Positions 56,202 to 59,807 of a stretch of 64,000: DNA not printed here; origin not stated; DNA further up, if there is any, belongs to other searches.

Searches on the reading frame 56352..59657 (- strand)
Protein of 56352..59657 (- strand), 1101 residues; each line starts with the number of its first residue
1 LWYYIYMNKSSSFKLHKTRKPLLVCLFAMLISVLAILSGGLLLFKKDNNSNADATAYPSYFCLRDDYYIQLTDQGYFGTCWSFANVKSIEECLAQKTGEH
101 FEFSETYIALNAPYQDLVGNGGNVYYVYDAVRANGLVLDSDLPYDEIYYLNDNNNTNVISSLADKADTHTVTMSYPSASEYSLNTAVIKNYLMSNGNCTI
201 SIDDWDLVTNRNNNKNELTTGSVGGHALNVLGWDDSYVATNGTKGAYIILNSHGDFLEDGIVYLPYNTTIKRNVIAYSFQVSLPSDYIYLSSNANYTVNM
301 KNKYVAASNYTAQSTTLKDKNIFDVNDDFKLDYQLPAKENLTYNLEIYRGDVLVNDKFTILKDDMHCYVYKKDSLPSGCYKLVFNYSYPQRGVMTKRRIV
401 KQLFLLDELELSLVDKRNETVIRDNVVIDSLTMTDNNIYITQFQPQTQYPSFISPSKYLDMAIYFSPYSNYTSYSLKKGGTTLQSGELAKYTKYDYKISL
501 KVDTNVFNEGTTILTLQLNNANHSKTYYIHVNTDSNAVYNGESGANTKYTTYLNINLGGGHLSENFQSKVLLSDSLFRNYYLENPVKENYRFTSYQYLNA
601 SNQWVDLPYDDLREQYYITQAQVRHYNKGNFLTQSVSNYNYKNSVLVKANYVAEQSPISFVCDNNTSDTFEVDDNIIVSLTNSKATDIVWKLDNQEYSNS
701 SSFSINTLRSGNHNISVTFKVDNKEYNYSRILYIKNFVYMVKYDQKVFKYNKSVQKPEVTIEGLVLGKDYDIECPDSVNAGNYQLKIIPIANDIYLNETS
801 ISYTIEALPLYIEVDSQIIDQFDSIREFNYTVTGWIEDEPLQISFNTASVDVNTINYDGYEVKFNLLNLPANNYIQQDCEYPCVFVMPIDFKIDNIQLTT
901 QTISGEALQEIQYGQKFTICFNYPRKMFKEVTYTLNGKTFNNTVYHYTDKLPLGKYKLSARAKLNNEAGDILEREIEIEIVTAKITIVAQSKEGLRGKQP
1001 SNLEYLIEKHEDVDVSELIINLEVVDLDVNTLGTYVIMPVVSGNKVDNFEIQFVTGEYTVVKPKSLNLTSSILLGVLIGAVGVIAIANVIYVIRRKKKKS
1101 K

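Call 7: search_protein_families(library=pfam, proteins=[window:56352-59657:-], max_evalue=0.1)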
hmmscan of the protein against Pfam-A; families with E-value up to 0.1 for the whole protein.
window:56352-59657:- (1101 aa): 2 families
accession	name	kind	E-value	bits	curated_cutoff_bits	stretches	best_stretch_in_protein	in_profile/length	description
PF00112.29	Peptidase_C1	-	1.6e-10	41.9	20.7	1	69-263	15-201/220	Papain family cysteine protease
PF00197.24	Kunitz_legume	-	0.0024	18.2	25.9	1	614-728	13-134/176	Trypsin and protease inhibitor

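Call 8: search_protein_families(library=ncbifam, proteins=[window:56352-59657:-], max_evalue=0.1)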
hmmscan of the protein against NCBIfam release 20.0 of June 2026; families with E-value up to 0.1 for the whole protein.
window:56352-59657:- (1101 aa): 0 families
